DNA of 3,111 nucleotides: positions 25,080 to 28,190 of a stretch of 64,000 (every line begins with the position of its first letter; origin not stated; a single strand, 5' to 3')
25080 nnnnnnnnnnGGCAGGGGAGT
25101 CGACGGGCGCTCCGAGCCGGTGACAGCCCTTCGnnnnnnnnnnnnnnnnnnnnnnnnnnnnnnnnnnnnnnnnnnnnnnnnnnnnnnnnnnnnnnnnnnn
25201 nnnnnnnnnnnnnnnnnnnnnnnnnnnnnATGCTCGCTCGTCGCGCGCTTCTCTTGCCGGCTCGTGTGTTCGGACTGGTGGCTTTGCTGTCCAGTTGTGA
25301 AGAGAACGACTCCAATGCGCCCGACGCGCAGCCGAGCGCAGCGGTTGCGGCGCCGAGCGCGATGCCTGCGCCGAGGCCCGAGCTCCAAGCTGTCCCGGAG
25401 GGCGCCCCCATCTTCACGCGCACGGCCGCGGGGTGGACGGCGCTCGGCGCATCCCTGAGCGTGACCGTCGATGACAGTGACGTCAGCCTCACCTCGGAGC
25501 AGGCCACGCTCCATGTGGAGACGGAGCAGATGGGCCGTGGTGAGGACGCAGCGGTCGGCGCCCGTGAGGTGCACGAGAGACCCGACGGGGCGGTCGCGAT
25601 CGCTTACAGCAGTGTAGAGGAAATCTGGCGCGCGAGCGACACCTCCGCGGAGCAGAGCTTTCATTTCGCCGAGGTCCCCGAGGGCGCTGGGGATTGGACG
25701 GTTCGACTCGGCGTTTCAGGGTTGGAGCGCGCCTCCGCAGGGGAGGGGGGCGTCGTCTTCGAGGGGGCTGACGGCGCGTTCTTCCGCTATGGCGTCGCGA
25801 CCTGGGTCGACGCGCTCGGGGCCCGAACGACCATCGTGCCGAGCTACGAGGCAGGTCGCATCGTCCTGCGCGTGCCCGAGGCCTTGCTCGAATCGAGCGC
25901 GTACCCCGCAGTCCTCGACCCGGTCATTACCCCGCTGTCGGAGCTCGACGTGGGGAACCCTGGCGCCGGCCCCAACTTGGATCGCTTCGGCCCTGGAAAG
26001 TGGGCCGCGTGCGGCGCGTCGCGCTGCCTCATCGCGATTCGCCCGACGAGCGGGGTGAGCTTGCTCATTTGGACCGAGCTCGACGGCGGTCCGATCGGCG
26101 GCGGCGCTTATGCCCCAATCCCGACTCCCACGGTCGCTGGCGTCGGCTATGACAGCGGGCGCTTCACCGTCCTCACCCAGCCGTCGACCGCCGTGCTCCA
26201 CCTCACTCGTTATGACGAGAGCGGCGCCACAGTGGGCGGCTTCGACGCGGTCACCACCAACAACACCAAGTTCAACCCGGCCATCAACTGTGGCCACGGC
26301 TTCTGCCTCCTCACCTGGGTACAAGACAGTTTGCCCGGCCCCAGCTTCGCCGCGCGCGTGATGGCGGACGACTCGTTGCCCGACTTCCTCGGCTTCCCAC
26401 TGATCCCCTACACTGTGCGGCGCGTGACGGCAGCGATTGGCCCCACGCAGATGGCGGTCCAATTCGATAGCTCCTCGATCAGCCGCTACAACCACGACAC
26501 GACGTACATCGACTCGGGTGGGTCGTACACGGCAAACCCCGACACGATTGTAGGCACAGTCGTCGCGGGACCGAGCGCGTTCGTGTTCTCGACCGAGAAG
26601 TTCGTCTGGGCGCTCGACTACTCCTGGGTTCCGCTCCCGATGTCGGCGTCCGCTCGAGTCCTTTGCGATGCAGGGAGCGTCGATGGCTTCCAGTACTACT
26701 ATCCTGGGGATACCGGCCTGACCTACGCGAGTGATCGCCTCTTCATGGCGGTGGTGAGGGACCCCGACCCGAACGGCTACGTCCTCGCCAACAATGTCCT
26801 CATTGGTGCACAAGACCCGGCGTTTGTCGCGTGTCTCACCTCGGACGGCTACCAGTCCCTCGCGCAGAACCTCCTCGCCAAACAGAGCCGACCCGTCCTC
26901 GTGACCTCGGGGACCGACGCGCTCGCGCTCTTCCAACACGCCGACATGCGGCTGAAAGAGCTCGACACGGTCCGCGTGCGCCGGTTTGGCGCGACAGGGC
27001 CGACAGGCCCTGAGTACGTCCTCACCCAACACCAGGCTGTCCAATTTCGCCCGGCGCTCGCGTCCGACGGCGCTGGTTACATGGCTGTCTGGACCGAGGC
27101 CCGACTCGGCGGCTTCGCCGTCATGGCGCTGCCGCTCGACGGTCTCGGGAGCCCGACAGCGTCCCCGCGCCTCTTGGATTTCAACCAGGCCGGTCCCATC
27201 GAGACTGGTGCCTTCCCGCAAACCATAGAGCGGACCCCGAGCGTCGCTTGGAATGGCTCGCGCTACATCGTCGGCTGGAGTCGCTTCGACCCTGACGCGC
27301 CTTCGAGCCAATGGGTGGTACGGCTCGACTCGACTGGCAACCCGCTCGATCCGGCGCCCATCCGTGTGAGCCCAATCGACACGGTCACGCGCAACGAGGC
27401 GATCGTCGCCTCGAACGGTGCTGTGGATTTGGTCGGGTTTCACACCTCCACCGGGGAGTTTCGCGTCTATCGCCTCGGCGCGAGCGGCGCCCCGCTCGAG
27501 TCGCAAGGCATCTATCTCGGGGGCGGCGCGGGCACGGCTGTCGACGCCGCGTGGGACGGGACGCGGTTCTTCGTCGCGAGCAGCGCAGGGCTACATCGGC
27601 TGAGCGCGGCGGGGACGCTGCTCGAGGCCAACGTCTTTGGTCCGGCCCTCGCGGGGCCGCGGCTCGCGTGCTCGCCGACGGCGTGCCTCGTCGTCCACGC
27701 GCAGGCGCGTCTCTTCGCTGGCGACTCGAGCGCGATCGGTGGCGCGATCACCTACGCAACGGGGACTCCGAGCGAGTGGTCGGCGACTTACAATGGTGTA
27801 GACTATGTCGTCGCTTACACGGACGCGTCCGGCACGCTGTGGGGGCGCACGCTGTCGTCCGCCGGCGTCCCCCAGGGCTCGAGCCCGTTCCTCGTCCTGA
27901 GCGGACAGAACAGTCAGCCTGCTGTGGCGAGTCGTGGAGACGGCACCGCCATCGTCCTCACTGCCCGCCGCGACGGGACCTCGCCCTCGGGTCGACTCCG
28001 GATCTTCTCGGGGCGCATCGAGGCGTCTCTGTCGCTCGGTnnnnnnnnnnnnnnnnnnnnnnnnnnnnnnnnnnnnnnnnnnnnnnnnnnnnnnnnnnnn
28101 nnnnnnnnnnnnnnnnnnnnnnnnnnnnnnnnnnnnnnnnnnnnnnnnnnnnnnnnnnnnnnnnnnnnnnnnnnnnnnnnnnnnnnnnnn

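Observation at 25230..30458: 1742-aa lipoprotein with about 20 tandem Cys-rich repeats, a long Gly-rich spacer and a MYXO-CTERM tail, divergent from the T6SS island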

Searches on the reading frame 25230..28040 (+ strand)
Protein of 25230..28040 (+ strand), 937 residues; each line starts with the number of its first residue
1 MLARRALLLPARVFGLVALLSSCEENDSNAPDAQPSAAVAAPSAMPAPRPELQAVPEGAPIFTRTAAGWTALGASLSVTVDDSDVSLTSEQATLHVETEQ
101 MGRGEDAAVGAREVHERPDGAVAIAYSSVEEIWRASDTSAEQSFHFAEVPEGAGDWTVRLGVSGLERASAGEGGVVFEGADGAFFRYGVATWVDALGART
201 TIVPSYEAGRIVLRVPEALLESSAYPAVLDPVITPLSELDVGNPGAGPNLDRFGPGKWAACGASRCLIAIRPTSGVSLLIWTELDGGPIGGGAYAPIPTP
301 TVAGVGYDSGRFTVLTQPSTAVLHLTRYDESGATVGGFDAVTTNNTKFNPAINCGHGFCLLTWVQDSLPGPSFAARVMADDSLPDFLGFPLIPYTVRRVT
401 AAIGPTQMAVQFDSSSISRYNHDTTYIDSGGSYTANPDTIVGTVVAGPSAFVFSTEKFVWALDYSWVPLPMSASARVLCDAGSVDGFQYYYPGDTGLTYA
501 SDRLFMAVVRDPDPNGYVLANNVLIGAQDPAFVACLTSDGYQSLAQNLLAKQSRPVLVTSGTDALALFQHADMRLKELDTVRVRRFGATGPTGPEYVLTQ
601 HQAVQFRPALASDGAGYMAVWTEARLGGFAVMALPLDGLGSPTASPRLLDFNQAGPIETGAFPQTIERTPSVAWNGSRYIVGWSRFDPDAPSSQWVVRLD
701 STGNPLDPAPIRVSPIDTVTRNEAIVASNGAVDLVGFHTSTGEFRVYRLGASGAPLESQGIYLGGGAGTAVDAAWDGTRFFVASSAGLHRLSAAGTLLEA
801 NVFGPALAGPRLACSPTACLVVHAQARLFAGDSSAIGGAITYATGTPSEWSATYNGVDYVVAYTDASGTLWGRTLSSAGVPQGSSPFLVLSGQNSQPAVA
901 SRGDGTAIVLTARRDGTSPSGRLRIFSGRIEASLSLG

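Call 13: search_protein_families(library=ncbifam, proteins=[window:25230-28040:+], max_evalue=10)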
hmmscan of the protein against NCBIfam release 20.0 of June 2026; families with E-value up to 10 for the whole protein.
window:25230-28040:+ (937 aa): 0 families

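Call 21: find_homologous_proteins(query=window:25299-28034:+, max_evalue=0.001)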
Query window:25299-28034:+ (912 aa): 10 proteins with E <= 0.001 among 8000 candidates.
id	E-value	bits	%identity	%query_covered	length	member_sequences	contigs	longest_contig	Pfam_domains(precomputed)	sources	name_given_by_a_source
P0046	9.4e-38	148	45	13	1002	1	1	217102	-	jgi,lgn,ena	-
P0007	4.6e-35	139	49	14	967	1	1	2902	-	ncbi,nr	ncbi:MAG TPA: hypothetical protein PKA58_20945, partial [Polyangium sp.]|nr:hypothetical protein [Po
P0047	1.1e-31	128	39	17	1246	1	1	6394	-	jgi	-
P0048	1.8e-31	127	45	16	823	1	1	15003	-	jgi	jgi:hypothetical protein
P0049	5.3e-29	119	48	14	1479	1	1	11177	-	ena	-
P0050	4.6e-28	116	41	16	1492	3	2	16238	-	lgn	-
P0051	7.2e-28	116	27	40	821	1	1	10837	PF12396.15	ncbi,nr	ncbi:MAG TPA: hypothetical protein VK447_05295, partial [Myxococcaceae bacterium]|nr:hypothetical pr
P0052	9.3e-21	92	34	24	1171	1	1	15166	-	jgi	jgi:MYXO-CTERM domain-containing protein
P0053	1.1e-19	89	35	22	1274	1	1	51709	-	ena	-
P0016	8.1e-19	86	50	11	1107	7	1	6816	-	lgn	-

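Call 55: predict_structure(alignment_id=A5)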
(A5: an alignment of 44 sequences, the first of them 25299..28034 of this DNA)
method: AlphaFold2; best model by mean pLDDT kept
length: 912 residues; sequences in the alignment: 44
mean_pLDDT: 72.9   pTM: 0.58
mean pLDDT of the five models: 72.9, 71.2, 70.0, 69.9, 69.6
residues with pLDDT >= 90: 246; 70-90: 337; 50-70: 140; < 50: 189
segments of 3 or more residues with pLDDT < 50: 1-11, 13-31, 218-250, 259-277, 375-380, 392-402, 404-412, 426-449, 459-473, 506-511, 629-640, 803-821
pLDDT, mean of each block of 10 residues (from residue 1): 40 41 39 71 93 90 92 95 83 95 94 92 96 96 81 81 91 94 94 97 96 67 32 29 44 53 33 42 71 81 82 84 81 82 72 86 77 48 60 39 46 61 46 24 37 59 44 54 66 55 51 59 76 81 86 81 87 86 83 86 76 92 72 42 86 93 80 89 84 64 93 87 91 91 73 93 89 88 76 87 39 41 74 91 86 87 80 88 89 68 78 39
secondary structure, 60 per line:
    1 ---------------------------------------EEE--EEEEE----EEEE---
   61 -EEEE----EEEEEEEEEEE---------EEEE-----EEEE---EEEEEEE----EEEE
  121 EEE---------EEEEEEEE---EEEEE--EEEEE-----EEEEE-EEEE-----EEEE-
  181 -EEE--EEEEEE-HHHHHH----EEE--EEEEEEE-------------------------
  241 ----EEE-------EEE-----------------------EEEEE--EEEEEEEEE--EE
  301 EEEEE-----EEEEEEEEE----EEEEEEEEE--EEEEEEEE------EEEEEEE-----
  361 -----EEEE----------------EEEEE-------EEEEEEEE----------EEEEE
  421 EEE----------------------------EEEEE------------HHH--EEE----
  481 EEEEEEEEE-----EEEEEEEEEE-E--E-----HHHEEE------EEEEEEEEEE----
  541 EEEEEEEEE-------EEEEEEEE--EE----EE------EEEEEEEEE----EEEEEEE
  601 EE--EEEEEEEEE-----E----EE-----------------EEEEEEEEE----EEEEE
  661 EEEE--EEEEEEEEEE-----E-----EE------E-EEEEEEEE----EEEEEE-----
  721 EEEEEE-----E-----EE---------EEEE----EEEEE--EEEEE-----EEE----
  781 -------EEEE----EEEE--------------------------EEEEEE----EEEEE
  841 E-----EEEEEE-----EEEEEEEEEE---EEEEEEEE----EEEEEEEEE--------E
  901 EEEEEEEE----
elements in order (helices of 4 or more, strands of 3 or more residues): E40-42 E45-49 E54-57 E62-65 E70-80 E90-93 E99-102 E106-112 E117-123 E133-140 E144-148 E151-155 E161-165 E167-170 E176-179 E182-184 E187-192 H194-199 E204-206 E209-215 E245-247 E255-257 E281-285 E288-296 E299-305 E311-319 E324-332 E335-342 E349-355 E366-369 E386-390 E398-405 E416-423 E452-456 E474-476 E481-489 E495-504 E518-520 E527-536 E541-549 E557-564 E581-589 E594-602 E605-613 E643-651 E656-664 E667-676 E698-705 E710-715 E721-726 E749-752 E757-761 E764-768 E774-776 E788-791 E796-799 E826-831 E836-841 E847-852 E858-867 E871-878 E883-891 E900-908

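Call 57: fold_search(model_id=the predicted structure, library=pdb)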
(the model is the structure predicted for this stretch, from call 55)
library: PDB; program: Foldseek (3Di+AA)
matches with E <= 10: 1390; with E <= 0.001: 505
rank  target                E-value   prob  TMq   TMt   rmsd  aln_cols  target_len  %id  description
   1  9i3v_A                4.6e-10  1.00  0.13  0.05  34.8       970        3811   10  Cryo-EM structure of the human LRP2 ectodomain (released 2026-02-04)
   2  4xfv                  7.5e-10  1.00  0.20  0.25  23.7       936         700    7  Crystal Structure of Elp2 (released 2015-05-20)
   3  7mq8_LR               8.3e-10  1.00  0.12  0.14  28.8       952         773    8  Cryo-EM structure of the human SSU processome, state pre-A1 (released 2021-09-22)
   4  9i3v_B                1.2e-09  1.00  0.17  0.05  37.9      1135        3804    8  Cryo-EM structure of the human LRP2 ectodomain (released 2026-02-04)
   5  7mqa_LT               1.8e-09  1.00  0.16  0.17  25.6       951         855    9  Cryo-EM structure of the human SSU processome, state post-A1 (released 2021-09-22)
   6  9qfq_P                1.9e-09  1.00  0.17  0.24  25.0       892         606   10  Cryo-EM structure of the cofilactin barbed end bound by AIP1 (released 2025-10-08)
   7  6qk7_B                1.9e-09  1.00  0.16  0.19  28.9       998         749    8  Elongator catalytic subcomplex Elp123 lobe (released 2019-07-17)
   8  7mq8_LT               2.0e-09  1.00  0.17  0.18  25.1       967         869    9  Cryo-EM structure of the human SSU processome, state pre-A1 (released 2021-09-22)
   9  5m2n                  4.7e-09  1.00  0.19  0.23  25.0       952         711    8  Crystal Structure of Elongator subunit Elp2 (released 2016-12-28)
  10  9qaw_B                5.2e-09  1.00  0.16  0.06  35.2      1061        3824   10  CryoEM structure of the human LRP2 receptor ectodomain in complex with LRPAP1 (released 2026-03-11)
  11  8g2z_0U               1.8e-08  1.00  0.15  0.22  25.2       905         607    9  48-nm doublet microtubule from Tetrahymena thermophila strain CU428 (released 2023-06-14)
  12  9e2g_2B               2.0e-08  1.00  0.16  0.22  26.3       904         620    8  Cryo-EM structure of 48 nm repeat of microtubule doublet from T. brucei flagellum (released 2025-03-12)
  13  8em4_A                2.1e-08  1.00  0.16  0.05  32.8      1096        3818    9  Cryo-EM structure of LRP2 at pH 7.5 (released 2023-02-08)
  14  9n6v_LH               2.6e-08  1.00  0.12  0.14  27.7       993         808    8  SSU processome maturation and disassembly, State A (released 2025-11-05)
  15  9n6z_LT               3.0e-08  1.00  0.18  0.19  18.5       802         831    9  SSU processome maturation and disassembly, State D (released 2025-11-05)
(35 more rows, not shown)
